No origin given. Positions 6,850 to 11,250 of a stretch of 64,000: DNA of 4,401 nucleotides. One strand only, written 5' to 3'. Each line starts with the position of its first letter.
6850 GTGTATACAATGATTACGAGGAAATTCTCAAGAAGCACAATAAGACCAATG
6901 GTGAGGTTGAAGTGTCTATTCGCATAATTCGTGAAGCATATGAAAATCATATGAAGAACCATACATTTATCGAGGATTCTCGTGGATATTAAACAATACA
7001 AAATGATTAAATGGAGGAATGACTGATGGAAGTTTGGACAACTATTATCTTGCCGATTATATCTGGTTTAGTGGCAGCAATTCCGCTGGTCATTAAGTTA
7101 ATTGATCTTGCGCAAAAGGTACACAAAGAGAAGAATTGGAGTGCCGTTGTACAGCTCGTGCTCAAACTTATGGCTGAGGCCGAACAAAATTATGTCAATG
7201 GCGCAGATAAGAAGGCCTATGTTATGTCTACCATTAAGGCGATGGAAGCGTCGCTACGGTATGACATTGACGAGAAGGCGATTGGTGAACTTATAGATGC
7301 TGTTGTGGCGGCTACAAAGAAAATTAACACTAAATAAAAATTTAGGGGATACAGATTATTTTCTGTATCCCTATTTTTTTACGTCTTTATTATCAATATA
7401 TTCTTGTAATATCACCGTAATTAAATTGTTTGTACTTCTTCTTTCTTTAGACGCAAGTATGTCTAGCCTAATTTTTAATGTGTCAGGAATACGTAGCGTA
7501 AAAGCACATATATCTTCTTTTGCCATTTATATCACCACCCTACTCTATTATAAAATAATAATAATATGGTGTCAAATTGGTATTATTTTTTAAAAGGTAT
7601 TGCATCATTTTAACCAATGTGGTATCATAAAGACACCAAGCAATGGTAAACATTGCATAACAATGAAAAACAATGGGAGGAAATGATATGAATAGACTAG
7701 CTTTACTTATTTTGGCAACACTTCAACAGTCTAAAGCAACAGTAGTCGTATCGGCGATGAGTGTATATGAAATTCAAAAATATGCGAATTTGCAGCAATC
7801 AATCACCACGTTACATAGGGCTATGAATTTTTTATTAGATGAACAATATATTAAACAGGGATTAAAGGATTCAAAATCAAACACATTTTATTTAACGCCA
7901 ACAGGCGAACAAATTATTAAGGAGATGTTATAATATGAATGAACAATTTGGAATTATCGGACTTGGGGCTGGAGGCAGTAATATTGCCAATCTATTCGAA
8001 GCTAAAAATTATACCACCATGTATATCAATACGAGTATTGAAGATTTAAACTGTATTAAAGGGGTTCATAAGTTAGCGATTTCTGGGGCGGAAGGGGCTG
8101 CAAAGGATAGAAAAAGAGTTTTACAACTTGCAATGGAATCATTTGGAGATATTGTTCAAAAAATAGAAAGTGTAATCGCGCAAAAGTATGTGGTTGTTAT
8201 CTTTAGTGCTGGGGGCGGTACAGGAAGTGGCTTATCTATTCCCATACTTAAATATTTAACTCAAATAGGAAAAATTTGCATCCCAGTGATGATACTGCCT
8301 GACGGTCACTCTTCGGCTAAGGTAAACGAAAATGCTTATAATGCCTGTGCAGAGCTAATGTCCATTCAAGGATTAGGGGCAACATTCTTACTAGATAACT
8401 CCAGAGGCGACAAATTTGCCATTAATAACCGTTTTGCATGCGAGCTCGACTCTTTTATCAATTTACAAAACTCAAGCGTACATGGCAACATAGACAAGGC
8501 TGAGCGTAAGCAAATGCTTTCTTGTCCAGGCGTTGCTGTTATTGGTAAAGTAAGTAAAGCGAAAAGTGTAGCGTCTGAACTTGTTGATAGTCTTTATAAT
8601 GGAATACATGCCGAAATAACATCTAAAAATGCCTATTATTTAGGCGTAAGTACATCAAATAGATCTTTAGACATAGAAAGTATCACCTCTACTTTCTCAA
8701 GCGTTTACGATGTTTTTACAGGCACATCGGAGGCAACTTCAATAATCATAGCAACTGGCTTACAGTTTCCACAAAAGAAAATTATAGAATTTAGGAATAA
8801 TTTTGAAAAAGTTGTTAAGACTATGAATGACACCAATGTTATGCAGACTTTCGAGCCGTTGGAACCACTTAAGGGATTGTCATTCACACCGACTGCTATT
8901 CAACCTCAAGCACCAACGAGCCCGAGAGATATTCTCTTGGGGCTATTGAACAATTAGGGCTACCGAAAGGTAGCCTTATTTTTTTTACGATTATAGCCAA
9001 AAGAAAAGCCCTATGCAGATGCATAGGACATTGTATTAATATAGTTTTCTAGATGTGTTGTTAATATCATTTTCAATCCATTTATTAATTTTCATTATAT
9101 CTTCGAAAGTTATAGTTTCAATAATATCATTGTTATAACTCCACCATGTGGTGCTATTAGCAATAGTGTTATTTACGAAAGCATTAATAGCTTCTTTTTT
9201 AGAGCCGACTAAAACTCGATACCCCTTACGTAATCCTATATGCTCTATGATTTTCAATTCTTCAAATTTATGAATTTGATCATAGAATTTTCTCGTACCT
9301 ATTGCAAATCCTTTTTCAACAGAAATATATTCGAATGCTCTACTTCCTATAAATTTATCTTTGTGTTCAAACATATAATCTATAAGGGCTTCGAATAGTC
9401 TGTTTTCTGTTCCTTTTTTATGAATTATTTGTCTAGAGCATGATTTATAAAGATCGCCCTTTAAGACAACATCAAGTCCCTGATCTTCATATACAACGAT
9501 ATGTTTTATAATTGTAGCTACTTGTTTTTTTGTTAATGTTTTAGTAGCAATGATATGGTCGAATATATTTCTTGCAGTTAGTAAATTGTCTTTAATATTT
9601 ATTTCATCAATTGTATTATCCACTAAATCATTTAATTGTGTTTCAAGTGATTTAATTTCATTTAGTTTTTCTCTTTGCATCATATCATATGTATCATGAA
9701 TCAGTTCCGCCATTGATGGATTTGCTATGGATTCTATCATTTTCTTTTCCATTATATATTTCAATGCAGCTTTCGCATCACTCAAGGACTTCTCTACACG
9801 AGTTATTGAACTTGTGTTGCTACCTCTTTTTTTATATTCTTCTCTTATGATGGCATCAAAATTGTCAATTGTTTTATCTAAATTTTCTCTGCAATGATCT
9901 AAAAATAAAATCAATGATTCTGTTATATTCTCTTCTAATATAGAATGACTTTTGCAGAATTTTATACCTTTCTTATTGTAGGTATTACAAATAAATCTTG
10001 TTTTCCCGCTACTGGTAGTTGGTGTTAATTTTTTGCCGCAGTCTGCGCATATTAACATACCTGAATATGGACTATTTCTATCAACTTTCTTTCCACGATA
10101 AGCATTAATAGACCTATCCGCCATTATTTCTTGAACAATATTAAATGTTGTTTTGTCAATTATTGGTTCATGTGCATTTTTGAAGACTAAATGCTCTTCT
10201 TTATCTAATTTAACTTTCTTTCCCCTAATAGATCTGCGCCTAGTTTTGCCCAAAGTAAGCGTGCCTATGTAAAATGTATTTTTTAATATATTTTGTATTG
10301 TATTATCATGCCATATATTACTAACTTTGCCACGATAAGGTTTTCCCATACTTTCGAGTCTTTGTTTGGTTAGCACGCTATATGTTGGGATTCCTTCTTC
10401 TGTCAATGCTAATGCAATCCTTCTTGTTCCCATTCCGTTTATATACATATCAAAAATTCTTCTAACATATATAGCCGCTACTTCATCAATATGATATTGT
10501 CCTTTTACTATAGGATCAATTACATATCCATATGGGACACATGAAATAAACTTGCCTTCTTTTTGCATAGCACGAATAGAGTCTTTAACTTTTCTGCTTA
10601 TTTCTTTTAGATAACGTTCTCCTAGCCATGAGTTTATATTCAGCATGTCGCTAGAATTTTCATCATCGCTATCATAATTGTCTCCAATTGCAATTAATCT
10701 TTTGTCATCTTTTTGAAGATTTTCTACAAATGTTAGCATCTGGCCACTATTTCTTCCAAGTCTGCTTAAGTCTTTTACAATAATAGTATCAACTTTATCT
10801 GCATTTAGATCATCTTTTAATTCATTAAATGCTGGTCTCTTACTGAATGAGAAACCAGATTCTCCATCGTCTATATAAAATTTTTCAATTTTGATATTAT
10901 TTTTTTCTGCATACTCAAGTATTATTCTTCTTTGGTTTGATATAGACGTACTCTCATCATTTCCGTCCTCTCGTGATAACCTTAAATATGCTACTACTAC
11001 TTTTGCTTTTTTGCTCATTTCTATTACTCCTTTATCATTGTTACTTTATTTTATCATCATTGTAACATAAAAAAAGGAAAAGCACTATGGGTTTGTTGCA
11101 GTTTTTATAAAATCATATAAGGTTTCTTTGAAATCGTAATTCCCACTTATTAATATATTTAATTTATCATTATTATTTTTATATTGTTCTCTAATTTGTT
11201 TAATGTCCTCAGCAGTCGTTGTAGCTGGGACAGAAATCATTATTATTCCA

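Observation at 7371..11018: Tubulin/FtsZ-like TubZ/PhuZ homologue with a TubR-like wHTH, a divergent RHH gene, an iteron-like intergenic region and a flanking large serine recombinase: plasmid-style segregation/resolution module in a phage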

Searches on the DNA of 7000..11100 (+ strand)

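Call 5: search_dna_similar(query=window:7000-11100:+, collection=phages, mode=near, max_rows=20)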
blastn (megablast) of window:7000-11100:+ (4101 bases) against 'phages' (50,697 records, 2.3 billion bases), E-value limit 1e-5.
No match.

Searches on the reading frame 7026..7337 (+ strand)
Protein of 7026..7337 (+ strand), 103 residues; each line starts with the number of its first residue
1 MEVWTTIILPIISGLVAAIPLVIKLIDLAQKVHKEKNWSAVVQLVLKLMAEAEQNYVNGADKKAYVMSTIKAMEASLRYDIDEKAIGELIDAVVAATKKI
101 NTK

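Call 3: search_protein_families(library=pfam, proteins=[window:7026-7337:+], max_evalue=1)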
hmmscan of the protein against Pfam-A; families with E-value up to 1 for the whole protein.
window:7026-7337:+ (103 aa): 2 families
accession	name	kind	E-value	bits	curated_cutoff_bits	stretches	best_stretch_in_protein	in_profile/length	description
PF09682.15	Phage_holin_6_1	-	0.00012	22.9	24.9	1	6-98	10-100/101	Bacteriophage holin of superfamily 6 (Holin_LLH)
PF17310.7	DUF5357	-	0.11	11.6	25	1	5-49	106-152/322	Family of unknown function (DUF5357)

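Call 4: search_protein_families(library=phrogs, proteins=[window:7026-7337:+], max_evalue=0.01)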
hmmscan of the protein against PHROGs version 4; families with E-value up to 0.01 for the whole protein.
window:7026-7337:+ (103 aa): 2 families
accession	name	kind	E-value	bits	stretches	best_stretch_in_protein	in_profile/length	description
phrog_6918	-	lysis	6.1e-08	33.7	1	5-101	5-102/114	holin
phrog_15303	-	unknown function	7.6e-05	23.8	1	8-99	7-101/119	-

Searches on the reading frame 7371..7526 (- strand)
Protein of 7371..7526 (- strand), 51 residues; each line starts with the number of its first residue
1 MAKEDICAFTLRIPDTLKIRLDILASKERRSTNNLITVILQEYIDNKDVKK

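Call 3: search_protein_families(library=pfam, proteins=[window:7371-7526:-], max_evalue=1)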
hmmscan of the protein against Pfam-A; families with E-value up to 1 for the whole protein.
window:7371-7526:- (51 aa): 6 families
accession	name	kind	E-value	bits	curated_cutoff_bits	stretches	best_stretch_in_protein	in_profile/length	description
PF07878.17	RHH_5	-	1.2e-05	25.4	26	1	14-46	9-41/43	CopG-like RHH_1 or ribbon-helix-helix domain, RHH_5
PF05534.18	HicB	-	0.0058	17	21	1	9-39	20-50/51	HicB family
PF22513.2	FitA-like_RHH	-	0.012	16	27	1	13-42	8-37/39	Antitoxin FitA-like, ribbon-helix-helix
PF01402.27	RHH_1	-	0.048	14.1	20.5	1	9-45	2-38/39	Ribbon-helix-helix protein, copG family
PF13775.11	DUF4171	-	0.15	13.2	27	1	9-32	75-98/125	Domain of unknown function (DUF4171)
PF03869.20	Arc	-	0.21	11.9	20.4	1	8-42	6-40/50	Arc-like DNA binding domain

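Call 4: search_protein_families(library=phrogs, proteins=[window:7371-7526:-], max_evalue=0.01)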
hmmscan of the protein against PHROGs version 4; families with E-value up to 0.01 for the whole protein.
window:7371-7526:- (51 aa): 7 families
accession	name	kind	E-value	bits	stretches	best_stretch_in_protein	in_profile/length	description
phrog_2685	-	other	4.4e-10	41.1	1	5-50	17-62/161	partition protein ATPase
phrog_582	-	transcription regulation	1.3e-06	29.6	1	3-48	54-99/105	Arc-like repressor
phrog_228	-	transcription regulation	0.0002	22.2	1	3-48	7-52/251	Arc-like repressor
phrog_7325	-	transcription regulation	0.0004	21.5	1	9-51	59-101/151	CopG-like transcriptional repressor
phrog_795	-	other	0.00062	21.1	1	3-47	14-58/116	partition protein ATPase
phrog_1287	-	unknown function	0.00079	20.9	1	5-48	8-51/115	-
phrog_3178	-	transcription regulation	0.0044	18.4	1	3-46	6-49/125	Arc-like DNA binding domain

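Call 53: search_solved_structures(query=A2, max_evalue=10, show_alignments=2)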
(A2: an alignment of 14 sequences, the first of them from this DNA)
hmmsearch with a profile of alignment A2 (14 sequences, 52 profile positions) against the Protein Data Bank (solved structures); distinct sequences matched with E-value up to 10: 11.
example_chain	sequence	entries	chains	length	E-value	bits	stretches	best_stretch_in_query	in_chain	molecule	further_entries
1u9p_A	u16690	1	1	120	0.0033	20.6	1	23-48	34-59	pArc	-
1mnt_A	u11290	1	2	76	0.017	18.3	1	10-45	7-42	MNT REPRESSOR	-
4me7_E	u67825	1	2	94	0.02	18.1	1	12-50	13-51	Antitoxin EndoAI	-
4hv0_A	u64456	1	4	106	0.15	15.2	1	22-49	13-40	AvtR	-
1b28_A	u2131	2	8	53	0.17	15.1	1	22-48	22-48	PROTEIN (REGULATORY PROTEIN ARC) | ARC REPRESSOR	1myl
1x93_A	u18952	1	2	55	0.18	15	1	7-42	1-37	hypothetical protein HP0222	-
1myk_A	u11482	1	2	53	0.78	13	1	22-48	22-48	ARC REPRESSOR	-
1arq_A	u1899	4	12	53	0.79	13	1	22-48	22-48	ARC REPRESSOR | PROTEIN (GENE-REGULATING PROTEIN ARC) | PROTEIN (ARC REPRESSOR)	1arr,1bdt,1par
2gpe_A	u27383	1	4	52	0.99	12.6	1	6-50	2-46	Bifunctional protein putA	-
2rbf_A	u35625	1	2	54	1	12.6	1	6-50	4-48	Bifunctional protein putA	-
1baz_A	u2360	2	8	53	1.3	12.3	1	24-48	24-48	ARC REPRESSOR | PROTEIN (ARC FV10 REPRESSOR)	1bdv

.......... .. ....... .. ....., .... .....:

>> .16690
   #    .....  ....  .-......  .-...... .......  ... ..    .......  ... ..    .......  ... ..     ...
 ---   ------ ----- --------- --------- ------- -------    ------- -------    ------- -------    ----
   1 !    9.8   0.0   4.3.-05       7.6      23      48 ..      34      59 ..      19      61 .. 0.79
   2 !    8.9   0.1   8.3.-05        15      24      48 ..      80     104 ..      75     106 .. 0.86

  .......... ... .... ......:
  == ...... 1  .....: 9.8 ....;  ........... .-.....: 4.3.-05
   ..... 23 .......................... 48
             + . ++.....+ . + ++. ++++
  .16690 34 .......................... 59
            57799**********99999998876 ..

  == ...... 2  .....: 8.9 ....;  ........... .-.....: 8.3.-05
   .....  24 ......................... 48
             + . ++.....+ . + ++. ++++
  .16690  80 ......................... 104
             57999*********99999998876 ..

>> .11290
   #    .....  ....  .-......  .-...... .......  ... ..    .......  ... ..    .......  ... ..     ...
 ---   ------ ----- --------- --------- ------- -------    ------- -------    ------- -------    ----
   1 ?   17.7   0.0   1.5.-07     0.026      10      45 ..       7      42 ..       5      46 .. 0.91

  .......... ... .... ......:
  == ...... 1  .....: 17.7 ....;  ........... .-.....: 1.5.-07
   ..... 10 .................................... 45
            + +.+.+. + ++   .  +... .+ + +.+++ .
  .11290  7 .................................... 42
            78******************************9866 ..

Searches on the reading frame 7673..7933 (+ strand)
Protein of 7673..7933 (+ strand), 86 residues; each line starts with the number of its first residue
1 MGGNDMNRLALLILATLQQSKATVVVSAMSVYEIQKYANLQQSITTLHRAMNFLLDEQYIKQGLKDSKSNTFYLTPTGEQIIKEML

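Call 3: search_protein_families(library=pfam, proteins=[window:7673-7933:+], max_evalue=1)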
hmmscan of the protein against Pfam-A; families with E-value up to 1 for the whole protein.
window:7673-7933:+ (86 aa): 5 families
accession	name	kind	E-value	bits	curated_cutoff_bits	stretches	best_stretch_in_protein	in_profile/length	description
PF14947.12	HTH_45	-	0.0031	18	25.5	1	33-85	24-69/77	Winged helix-turn-helix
PF01475.25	FUR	-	0.021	15.4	23.1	1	13-76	13-75/121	Ferric uptake regulator family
PF25213.1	HVO_A0261_N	-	0.071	13.4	35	1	40-85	34-74/86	HVO_A0261 N-terminal domain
PF03259.23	Robl_LC7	-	0.12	12.6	23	1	35-82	39-86/91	Roadblock/LC7 domain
PF01429.25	MBD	-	0.2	11.7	21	1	61-81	23-43/77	Methyl-CpG binding domain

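Call 4: search_protein_families(library=phrogs, proteins=[window:7673-7933:+], max_evalue=0.01)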
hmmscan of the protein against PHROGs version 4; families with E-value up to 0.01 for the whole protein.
window:7673-7933:+ (86 aa): 2 families
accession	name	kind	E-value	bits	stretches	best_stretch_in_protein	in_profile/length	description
phrog_17403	-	transcription regulation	4.1e-08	34.5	1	11-84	8-79/81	transcriptional regulator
phrog_11046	-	transcription regulation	0.0016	19.3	1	28-84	23-79/94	transcriptional regulator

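Call 29: search_solved_structures(query=window:7688-7933:+, max_evalue=10, show_alignments=3)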
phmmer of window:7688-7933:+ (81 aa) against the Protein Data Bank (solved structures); distinct sequences matched with E-value up to 10: 5.
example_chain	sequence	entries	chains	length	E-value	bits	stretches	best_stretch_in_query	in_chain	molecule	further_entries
6tey_A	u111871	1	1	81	1.4e-07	34.6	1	6-79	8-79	DNA-binding protein TubR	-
3ftb_A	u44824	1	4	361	0.48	14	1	32-70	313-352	Histidinol-phosphate aminotransferase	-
1tbx_A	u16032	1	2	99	0.86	13.2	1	24-74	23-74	Hypothetical 11.0 kDa protein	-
4xoi_B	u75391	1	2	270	1.1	12.9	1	26-76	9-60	Actin-binding protein anillin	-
4mtd_A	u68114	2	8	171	1.1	12.8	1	4-57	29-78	Zinc uptake regulation protein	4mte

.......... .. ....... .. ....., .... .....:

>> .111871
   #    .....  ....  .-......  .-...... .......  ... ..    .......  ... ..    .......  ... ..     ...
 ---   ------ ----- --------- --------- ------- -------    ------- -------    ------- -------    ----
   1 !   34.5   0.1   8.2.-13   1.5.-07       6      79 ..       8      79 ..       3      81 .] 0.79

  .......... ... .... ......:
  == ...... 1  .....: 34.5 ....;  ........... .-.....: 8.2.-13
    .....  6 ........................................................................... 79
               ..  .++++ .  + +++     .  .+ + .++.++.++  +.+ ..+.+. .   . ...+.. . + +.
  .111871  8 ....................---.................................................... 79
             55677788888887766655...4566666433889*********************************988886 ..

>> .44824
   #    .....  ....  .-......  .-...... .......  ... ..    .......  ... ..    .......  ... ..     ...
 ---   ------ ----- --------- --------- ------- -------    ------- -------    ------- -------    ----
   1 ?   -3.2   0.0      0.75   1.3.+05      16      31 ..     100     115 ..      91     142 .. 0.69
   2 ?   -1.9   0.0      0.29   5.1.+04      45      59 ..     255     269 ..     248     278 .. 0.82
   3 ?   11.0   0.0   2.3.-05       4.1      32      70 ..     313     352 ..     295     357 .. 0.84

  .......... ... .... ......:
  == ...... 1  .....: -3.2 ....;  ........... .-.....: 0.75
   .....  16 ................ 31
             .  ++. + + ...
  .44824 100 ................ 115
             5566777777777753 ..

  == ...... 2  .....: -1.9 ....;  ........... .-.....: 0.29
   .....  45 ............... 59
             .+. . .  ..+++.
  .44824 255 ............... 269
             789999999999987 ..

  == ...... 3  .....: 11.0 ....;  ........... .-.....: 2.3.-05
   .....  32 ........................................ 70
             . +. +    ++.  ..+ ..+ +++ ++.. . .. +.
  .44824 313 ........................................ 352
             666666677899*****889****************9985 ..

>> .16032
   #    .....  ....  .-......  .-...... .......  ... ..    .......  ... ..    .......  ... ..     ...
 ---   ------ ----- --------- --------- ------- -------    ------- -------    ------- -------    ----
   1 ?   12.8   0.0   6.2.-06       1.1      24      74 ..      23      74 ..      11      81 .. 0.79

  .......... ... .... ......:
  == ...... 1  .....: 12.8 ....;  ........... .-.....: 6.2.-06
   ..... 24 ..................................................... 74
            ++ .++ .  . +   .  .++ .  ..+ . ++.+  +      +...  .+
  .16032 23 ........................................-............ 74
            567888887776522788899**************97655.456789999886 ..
